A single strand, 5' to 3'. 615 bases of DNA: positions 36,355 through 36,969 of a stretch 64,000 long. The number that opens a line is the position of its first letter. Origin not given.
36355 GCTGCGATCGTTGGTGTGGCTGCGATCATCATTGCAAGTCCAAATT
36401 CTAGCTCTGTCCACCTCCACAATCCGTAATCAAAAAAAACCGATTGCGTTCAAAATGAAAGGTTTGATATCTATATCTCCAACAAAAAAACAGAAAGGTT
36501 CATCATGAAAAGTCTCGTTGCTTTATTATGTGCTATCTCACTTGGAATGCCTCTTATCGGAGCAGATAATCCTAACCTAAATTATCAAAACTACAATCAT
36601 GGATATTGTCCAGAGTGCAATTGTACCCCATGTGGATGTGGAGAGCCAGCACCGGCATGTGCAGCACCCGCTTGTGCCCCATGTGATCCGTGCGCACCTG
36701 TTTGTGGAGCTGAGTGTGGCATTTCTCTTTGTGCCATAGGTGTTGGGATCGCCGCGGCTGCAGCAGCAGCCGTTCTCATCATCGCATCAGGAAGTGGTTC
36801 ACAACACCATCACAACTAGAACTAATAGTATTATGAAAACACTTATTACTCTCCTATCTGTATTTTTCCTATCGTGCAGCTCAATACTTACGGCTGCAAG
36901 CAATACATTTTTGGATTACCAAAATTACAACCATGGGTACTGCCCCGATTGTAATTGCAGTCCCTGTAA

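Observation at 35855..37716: Tandem array of four small signal-peptide / Cys-rich / C-terminal-TM / His-tail proteins coupled to a lipoprotein: an uncharacterised envelope module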

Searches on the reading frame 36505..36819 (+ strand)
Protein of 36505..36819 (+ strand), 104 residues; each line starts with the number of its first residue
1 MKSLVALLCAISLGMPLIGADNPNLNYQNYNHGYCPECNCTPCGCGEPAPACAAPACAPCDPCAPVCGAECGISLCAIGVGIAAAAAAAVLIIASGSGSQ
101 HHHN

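Call 5: search_protein_families(library=pfam, proteins=[window:36505-36819:+], max_evalue=1)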
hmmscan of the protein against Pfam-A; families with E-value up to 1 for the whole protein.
window:36505-36819:+ (104 aa): 0 families

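Call 6: search_protein_families(library=ncbifam, proteins=[window:36505-36819:+], max_evalue=1)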
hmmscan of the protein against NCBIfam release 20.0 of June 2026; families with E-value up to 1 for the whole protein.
window:36505-36819:+ (104 aa): 0 families

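Call 19: find_related_loci(query=A3, collection=genome_contigs, flank=6000)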
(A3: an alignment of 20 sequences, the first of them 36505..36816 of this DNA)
Query A3 (104 aa) in genome_contigs; peptide patterns used: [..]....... (x = any residue, [..] = any of these).
31 stretches matched a pattern; 21 encode a relative of the query (tblastn E <= 1e-3); 21 distinct loci.
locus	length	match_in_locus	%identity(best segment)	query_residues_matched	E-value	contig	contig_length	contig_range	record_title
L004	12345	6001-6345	52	1-104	4e-32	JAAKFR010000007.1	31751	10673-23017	MAG: Chlamydiae bacterium isolate K940_chlam_9 K940chlam9_7, whole genome shotgun sequence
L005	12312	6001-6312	63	1-104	1e-29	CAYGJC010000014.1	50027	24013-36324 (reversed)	MAG TPA_asm: uncultured bacterium isolate ERP117304_co1_155 genome assembly, contig: NODE_802_length_50027_cov_31.541883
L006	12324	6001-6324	50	1-101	2e-27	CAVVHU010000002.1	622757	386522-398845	MAG: uncultured Chlamydiales bacterium isolate MFD02923.bin.1.43 genome assembly, contig: contig_11014, whole genome sho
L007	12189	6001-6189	71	14-76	4e-26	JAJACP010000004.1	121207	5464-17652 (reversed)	MAG: Chlamydiales bacterium isolate O_S4.2_2 S4CHLAM2_4, whole genome shotgun sequence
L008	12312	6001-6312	59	1-100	6e-25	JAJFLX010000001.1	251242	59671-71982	MAG: Chlamydiae bacterium isolate OFTM85 OFTM85_0, whole genome shotgun sequence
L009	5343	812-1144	41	14-99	5e-22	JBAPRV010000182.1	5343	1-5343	MAG: Chlamydiales bacterium isolate MFD01065_ilm_asm_bin35 k127_30770, whole genome shotgun sequence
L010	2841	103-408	52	1-102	8e-21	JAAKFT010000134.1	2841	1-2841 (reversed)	MAG: Chlamydiae bacterium isolate KR126_chlam_2 KR126chlam2_134, whole genome shotgun sequence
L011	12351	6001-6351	40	1-102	7e-20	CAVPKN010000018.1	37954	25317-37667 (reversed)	MAG: uncultured Chlamydiales bacterium isolate MFD10064.bin.2.108 genome assembly, contig: contig_27350, whole genome sh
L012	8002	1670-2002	36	1-102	6e-18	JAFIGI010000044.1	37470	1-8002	MAG: Chlamydiales bacterium isolate coassembly_bin.4 k141_126434, whole genome shotgun sequence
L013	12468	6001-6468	32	1-103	2e-16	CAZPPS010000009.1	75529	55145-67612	MAG TPA_asm: uncultured bacterium isolate SRP262948_co1_220 genome assembly, contig: NODE_364_length_75529_cov_6.961868,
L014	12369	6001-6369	36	1-100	5e-16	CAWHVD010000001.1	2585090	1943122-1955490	MAG: uncultured Chlamydiales bacterium isolate MFD02416.bin.1.76 genome assembly, contig: contig_27032, whole genome sho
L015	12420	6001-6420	41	1-103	3e-13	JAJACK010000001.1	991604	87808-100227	MAG: Chlamydiales bacterium isolate O_S4.1_17 SP4CHLAM17_1, whole genome shotgun sequence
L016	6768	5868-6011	56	54-101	2e-12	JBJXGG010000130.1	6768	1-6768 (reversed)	MAG: Chlamydiales bacterium isolate F1F2.bin.334 k127_7763477, whole genome shotgun sequence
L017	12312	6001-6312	35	1-76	4e-12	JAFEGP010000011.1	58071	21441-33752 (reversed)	MAG: Verrucomicrobia bacterium isolate SZAS-3 VERR-TMP-1__11__length-58071, whole genome shotgun sequence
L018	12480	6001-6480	38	1-102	6e-12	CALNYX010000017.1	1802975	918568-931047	MAG: uncultured Chlamydiaceae bacterium isolate LOGT_bin.0132 genome assembly, contig: contig_7838, whole genome shotgun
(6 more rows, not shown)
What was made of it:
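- Orthologues are present in at least 21 species (call 19).
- Tried and rejected: It worked with a 20-sequence alignment (call 19).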

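Call 27: search_protein_representatives(alignment_id=A2)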
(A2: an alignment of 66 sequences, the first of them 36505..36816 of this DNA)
Query: 66 sequences, 127 profile positions. Proteins with E-value up to 0.001 (for the whole library): 87; up to 1e-10: 51; up to 1e-30: 12. The best 87 are listed.
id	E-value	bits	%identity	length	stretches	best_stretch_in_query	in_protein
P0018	5.8e-42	158.5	-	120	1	4-124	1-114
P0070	3.2e-40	152.9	-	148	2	21-124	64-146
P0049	1.0e-37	144.8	-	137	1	4-121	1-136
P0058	2.2e-37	143.7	-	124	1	3-122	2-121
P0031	1.5e-36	141.0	-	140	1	3-119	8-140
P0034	3.1e-36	140.0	-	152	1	3-123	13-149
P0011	8.9e-36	138.5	-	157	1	3-122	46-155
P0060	2.5e-34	133.9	-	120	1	4-122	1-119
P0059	3.2e-33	130.2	-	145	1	7-124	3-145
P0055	5.7e-32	126.2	-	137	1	3-121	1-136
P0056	3.5e-31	123.7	-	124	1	4-125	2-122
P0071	3.6e-31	123.6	-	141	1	4-124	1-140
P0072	3.0e-30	120.6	-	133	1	4-121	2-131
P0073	4.1e-30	120.2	-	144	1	4-123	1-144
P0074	5.5e-30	119.8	-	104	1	4-122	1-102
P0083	6.6e-24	100.1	-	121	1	7-123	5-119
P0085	1.5e-20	89.3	-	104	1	4-125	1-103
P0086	8.2e-19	83.7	-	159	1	16-123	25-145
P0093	7.5e-14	67.6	-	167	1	3-124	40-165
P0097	9.3e-13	64.1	-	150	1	3-125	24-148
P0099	7.1e-12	61.3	-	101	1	48-118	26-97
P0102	4.5e-11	58.7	-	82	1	66-126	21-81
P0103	5.8e-11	58.3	-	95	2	75-126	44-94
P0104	5.2e-10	55.2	-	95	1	50-126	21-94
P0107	1.5e-09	53.7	-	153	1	4-125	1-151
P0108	2.9e-09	52.8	-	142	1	4-123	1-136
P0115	1.2e-07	47.6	-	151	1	52-120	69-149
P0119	5.7e-07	45.4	-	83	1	69-125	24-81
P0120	8.3e-07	44.9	-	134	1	5-121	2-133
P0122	1.4e-06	44.1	-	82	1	71-118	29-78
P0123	2.2e-06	43.5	-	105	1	47-125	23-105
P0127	5.9e-06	42.1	-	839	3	21-69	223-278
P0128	8.5e-06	41.6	-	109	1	66-116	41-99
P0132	1.7e-05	40.6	-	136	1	60-119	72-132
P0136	3.6e-04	36.3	-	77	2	82-124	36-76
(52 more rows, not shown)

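Call 30: list_cluster_members(proteins=[P0102, P0103, P0104, P0119, P0122, P0136, P0099, P0085, P0083, P0127])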
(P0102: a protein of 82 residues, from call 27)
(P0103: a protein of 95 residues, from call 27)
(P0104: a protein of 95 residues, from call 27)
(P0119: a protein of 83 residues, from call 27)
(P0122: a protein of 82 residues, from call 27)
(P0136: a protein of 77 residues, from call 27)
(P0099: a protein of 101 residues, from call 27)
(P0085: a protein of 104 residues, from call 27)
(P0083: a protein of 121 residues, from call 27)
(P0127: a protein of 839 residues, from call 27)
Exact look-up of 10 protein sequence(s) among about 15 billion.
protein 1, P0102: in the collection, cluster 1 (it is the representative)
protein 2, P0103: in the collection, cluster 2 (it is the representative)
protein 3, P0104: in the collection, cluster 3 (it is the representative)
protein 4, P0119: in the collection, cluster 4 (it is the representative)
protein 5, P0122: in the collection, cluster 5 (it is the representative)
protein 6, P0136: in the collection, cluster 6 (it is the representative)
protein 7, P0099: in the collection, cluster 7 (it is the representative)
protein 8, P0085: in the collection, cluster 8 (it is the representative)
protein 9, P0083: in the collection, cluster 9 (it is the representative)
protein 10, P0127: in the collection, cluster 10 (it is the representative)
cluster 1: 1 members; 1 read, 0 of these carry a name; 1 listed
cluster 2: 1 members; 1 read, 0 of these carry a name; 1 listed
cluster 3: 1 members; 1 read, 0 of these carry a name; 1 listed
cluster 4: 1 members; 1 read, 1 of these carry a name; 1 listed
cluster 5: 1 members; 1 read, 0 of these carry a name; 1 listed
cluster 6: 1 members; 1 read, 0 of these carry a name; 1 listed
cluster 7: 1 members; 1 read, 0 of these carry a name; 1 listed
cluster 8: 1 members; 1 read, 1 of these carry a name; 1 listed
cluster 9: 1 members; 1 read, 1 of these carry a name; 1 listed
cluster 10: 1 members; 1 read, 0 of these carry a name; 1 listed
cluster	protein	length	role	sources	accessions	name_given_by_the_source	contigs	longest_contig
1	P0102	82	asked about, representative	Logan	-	-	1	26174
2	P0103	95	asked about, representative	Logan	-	-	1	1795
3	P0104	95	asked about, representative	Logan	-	-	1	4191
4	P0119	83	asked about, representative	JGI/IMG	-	hypothetical protein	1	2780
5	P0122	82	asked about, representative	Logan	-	-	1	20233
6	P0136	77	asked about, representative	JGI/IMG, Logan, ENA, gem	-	-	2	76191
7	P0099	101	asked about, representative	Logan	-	-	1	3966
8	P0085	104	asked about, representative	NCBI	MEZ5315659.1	MAG: hypothetical protein R3E91_05595 [Chlamydiales bacterium]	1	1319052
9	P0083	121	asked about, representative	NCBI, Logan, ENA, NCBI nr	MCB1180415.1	MAG: hypothetical protein KDK55_00130 [Chlamydiia bacterium] | hypothetical protein [Chlamydiia bacterium]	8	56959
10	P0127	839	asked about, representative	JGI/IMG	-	-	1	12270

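Call 44: search_protein_families(library=pfam, alignment_id=A2, max_evalue=0.1)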
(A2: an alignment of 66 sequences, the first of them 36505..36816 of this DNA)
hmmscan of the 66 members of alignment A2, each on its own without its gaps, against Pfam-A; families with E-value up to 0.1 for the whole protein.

A. member 1, window:36505-36816:+ (104 aa): 0 families

B. families by the number of members that match (of 66 scanned): 1 family
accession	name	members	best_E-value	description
PF25631.1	Inovirus_capsid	1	0.088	Inovirus capsid protein family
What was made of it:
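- On OmcA / Chlam_OMP3 (PF03503): None at E<=0.1 for 66 family members (call 44).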

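Call 45: search_protein_families(library=ncbifam, alignment_id=A2, max_evalue=1)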
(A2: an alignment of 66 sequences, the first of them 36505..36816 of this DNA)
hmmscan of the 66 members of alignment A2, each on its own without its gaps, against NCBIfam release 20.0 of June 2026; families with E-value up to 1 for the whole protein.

A. member 1, window:36505-36816:+ (104 aa): 0 families

B. families by the number of members that match (of 66 scanned): 16 families
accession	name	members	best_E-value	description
NF040983.1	BimA_second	7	0.033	trimeric autotransporter actin-nucleating factor BimA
TIGR02008.1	fdx_plant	2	0.043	ferredoxin [2Fe-2S]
NF033636.1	acid_shock_Asr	2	0.2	acid resistance repetitive basic protein Asr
NF049986.1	memb_Rv1678_C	1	0.031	Rv1678 family membrane protein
NF007285.1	PRK09752.1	1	0.075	AIDA-I family autotransporter adhesin YfaL/EhaC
NF052666.1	VPA0252_fam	1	0.11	VPA0252 family protein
NF038083.1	CU044_5270_fam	1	0.13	CU044_5270 family protein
NF006444.0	PRK08762.1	1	0.17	molybdopterin-synthase adenylyltransferase MoeB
NF051451.1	30S_S2_sunset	1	0.19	30S ribosomal protein S2, sunset domain variant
NF011826.0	PRK15298.1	1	0.22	fimbrial outer membrane usher protein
NF033913.1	fibronec_FbpA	1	0.39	LPXTG-anchored fibronectin-binding protein FbpA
NF049853.1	WD_0736_fam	1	0.43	WD_0736 family protein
TIGR01535.1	glucan_glucosid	1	0.55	glucan 1,4-alpha-glucosidase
TIGR04361.1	TrbK_Ti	1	0.59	entry exclusion protein TrbK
NF006325.0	PRK08541.1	1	0.61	flagellin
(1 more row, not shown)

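Call 54: predict_structure(alignment_id=A2)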
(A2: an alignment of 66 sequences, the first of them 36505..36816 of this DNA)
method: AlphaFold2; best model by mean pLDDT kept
length: 104 residues; sequences in the alignment: 66
mean_pLDDT: 65.4   pTM: 0.34
mean pLDDT of the five models: 65.4, 64.3, 63.1, 62.2, 61.1
residues with pLDDT >= 90: 8; 70-90: 37; 50-70: 38; < 50: 21
segments of 3 or more residues with pLDDT < 50: 50-58, 60-69
pLDDT, mean of each block of 10 residues (from residue 1): 74 70 55 56 54 47 47 73 92 81 78
secondary structure, 60 per line:
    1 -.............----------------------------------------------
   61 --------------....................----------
elements in order: H2-14 H75-94
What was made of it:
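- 36505..36819 (+): Member 3 (104 aa): canonical long subtype. Head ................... (nt 36583-36639), Cys/Pro spacer, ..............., helix (residues 75-94, nt 36727-36786), tail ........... AlphaFold2 is confident only for the signal-peptide helix and the helix at 75-94 (call 54).
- Checked: The Cys-rich part has no confident fold (call 54).
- The ectodomain has pLDDT of about 50 (call 54).
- Tried and rejected: The ectodomain came out disordered, so no fold search was worthwhile (call 54).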

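Call 60: search_solved_structures(query=A2, max_evalue=10)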
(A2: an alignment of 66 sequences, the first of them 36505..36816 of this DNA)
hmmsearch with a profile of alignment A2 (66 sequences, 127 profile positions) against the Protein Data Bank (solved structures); distinct sequences matched with E-value up to 10: 1.
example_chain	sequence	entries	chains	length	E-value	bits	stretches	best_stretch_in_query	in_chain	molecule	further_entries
8pjs_A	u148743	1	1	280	0.028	17.3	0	79-111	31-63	SAKeCEref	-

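Call 75: list_cluster_members(proteins=[P0086, P0093, P0097, P0107, P0108, P0115, P0120, P0128, P0132, P0123])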
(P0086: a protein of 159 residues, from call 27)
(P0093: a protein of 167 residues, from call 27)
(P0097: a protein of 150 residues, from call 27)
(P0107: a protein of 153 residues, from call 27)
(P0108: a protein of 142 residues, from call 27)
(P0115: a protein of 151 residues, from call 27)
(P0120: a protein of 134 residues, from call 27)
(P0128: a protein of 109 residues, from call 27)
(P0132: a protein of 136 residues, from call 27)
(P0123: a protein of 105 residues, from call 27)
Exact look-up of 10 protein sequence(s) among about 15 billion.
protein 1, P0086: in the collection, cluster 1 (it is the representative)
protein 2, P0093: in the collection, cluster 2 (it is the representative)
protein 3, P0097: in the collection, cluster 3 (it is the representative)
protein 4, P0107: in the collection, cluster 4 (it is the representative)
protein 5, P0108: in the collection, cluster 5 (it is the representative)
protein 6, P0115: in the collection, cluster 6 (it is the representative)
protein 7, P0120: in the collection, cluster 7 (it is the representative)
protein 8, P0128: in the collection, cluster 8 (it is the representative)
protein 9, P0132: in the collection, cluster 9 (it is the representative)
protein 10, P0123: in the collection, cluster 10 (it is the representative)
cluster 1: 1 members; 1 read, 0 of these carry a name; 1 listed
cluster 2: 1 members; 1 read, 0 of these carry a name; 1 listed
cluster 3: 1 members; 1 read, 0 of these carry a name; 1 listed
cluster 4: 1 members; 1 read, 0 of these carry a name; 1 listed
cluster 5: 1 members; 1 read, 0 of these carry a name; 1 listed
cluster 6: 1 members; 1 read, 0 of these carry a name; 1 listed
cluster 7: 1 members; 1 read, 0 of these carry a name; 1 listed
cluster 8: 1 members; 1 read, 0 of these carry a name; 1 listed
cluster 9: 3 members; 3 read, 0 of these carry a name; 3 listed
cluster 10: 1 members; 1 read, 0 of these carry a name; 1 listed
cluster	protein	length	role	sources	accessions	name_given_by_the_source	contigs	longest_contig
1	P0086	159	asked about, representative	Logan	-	-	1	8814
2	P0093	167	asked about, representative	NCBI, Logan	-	-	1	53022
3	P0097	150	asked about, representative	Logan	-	-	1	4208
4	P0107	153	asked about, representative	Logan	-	-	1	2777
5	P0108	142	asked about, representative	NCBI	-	-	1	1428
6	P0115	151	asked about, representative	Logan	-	-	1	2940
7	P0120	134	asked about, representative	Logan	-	-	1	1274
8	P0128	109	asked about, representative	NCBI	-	-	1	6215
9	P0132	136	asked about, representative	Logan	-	-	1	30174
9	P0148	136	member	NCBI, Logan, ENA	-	-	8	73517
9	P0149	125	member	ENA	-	-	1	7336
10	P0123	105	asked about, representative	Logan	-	-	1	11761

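Call 79: find_encoding_contigs(protein=P0127, flank=4000, max_places=1)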
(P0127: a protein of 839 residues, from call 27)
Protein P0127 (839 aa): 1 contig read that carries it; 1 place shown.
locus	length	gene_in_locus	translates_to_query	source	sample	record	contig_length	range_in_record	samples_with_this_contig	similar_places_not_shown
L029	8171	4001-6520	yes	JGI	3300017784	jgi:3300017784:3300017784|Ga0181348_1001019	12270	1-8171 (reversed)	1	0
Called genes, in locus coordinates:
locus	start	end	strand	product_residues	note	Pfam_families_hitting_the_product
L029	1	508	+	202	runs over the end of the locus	-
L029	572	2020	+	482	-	-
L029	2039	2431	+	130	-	-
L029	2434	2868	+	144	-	PF08722:Tn7_TnsA-like_N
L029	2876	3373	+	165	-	-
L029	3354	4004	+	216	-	-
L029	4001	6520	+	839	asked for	-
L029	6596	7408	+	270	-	-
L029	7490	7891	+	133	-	-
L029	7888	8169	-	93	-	?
